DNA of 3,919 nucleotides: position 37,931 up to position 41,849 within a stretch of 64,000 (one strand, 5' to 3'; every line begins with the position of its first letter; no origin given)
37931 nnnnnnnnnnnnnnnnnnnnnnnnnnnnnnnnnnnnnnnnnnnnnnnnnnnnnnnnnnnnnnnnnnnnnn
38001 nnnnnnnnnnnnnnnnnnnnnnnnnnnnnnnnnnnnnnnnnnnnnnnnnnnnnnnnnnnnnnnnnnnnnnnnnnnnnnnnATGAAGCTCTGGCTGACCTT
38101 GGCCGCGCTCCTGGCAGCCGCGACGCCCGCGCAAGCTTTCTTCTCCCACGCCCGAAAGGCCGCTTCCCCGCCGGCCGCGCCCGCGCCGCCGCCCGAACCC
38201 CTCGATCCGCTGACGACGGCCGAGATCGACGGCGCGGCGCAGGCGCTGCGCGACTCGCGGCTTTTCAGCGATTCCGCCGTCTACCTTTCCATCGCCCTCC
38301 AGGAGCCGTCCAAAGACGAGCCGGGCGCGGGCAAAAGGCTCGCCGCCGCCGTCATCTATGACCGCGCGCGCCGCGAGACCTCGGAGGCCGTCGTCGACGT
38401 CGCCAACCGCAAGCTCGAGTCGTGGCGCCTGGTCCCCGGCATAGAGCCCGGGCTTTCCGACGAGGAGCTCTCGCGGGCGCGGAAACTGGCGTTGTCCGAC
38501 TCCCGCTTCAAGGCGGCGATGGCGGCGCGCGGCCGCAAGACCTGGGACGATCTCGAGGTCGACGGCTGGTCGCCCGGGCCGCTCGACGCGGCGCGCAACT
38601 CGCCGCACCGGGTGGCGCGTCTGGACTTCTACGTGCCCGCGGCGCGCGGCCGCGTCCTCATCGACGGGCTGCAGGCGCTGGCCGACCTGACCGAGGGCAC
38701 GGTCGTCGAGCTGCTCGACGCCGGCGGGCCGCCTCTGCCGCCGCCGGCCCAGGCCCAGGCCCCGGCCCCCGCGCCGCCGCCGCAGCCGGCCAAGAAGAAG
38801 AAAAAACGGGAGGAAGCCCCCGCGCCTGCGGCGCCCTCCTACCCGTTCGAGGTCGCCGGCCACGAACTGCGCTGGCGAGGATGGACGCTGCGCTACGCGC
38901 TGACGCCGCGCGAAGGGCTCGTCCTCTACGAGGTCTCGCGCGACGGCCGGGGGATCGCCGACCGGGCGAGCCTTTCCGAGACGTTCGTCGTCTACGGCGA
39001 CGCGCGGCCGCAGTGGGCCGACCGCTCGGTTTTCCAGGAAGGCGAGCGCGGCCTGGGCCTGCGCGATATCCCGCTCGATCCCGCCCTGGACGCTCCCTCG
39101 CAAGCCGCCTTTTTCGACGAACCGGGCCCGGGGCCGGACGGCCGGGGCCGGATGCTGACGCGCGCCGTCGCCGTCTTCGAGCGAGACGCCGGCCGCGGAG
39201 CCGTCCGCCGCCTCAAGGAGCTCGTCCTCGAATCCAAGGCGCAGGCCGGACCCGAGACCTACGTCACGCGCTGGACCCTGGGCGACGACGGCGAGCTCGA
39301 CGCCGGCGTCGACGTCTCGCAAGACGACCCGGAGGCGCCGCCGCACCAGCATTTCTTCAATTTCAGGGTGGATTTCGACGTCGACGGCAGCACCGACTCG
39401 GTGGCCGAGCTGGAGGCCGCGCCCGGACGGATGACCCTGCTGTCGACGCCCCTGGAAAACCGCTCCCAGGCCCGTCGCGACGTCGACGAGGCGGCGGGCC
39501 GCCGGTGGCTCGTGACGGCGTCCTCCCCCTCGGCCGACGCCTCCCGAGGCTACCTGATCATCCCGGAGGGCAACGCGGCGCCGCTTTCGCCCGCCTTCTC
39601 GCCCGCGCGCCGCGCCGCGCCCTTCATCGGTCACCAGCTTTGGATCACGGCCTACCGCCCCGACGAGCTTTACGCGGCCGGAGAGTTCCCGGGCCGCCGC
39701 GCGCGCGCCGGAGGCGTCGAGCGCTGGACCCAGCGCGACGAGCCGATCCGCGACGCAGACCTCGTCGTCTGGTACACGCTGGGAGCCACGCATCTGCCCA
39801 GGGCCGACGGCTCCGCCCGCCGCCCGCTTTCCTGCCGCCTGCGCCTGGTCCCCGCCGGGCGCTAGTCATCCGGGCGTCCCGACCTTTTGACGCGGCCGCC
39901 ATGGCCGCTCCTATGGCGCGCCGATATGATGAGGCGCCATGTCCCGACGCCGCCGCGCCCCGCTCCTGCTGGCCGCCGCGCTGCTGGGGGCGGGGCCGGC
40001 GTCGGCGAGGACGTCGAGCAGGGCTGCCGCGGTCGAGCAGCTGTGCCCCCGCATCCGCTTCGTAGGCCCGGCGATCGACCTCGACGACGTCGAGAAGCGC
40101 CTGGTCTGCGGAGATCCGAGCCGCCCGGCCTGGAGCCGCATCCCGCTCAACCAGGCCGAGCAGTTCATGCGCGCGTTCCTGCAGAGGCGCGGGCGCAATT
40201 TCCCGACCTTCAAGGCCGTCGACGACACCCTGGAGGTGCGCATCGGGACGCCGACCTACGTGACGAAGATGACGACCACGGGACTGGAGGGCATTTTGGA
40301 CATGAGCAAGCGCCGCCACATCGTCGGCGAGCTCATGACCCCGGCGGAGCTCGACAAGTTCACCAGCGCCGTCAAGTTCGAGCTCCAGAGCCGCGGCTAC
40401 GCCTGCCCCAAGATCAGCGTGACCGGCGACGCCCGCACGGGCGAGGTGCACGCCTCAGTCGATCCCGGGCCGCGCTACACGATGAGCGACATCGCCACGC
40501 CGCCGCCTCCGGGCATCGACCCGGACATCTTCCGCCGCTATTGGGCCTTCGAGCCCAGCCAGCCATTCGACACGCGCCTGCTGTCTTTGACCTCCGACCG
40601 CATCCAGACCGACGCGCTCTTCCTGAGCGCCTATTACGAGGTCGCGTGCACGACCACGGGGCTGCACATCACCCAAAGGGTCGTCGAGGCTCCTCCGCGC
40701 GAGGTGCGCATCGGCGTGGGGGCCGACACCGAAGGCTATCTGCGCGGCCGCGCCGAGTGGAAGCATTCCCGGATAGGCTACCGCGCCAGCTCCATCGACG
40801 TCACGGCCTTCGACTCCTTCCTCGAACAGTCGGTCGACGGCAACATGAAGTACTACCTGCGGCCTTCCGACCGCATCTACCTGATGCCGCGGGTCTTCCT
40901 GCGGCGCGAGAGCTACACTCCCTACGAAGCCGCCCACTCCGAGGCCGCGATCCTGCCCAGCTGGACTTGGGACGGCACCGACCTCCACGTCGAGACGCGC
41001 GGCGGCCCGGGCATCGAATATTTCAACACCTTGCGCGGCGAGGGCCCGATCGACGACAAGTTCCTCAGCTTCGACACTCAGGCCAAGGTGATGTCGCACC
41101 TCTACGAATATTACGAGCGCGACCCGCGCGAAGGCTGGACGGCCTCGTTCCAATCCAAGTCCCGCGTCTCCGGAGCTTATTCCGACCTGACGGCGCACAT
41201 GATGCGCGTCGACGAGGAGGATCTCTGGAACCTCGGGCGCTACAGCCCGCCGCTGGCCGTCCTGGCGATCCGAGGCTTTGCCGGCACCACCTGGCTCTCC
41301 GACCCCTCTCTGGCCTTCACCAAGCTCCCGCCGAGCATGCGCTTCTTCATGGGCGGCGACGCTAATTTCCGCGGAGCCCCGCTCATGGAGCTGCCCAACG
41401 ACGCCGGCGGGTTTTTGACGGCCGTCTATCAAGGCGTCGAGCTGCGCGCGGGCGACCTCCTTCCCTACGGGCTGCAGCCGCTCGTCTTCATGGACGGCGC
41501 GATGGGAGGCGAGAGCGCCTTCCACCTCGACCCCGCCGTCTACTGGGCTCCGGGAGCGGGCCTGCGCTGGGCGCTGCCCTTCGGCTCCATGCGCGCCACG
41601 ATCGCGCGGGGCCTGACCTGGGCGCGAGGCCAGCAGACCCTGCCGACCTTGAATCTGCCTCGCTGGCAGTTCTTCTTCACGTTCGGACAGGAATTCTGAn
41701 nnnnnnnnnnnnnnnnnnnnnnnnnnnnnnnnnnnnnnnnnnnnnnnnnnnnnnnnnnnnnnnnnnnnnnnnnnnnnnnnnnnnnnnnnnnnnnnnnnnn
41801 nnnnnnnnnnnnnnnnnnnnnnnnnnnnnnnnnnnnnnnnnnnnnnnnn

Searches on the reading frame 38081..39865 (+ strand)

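Call 60: search_protein_families(library=pfam, proteins=[window:38081-39865:+], max_evalue=0.00001)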
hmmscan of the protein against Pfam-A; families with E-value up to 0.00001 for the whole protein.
window:38081-39865:+ (594 aa): 2 families
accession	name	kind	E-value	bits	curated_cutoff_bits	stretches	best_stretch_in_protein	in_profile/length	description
PF01179.26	Cu_amine_oxid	-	1.9e-59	202.1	27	2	416-576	203-381/407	Copper amine oxidase, enzyme domain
PF02727.21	Cu_amine_oxidN2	-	7.8e-06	26.5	21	0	39-116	1-85/87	Copper amine oxidase, N2 domain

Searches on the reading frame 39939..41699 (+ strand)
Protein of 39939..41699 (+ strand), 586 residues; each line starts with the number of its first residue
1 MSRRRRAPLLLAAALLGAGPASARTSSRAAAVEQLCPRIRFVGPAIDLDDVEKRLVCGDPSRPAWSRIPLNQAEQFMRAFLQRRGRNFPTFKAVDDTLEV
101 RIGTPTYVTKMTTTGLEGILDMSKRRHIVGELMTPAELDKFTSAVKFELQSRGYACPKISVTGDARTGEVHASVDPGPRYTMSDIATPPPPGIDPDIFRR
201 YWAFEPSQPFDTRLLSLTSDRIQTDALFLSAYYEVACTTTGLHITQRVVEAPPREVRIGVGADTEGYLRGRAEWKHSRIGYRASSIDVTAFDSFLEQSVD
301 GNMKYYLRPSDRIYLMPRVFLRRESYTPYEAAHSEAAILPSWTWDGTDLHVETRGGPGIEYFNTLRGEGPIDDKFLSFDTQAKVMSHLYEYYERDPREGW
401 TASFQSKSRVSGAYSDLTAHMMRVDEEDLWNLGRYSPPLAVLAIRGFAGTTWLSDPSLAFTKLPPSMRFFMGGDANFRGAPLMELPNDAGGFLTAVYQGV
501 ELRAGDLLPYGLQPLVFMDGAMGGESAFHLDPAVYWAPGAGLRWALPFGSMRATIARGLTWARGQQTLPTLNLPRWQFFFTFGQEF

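Call 60: search_protein_families(library=pfam, proteins=[window:39939-41699:+], max_evalue=0.00001)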
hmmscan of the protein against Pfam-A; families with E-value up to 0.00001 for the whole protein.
window:39939-41699:+ (586 aa): 1 family
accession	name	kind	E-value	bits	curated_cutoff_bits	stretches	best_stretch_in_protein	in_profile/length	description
PF01103.29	Omp85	-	1.1e-06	28.8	24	1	395-586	131-325/325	Omp85 superfamily domain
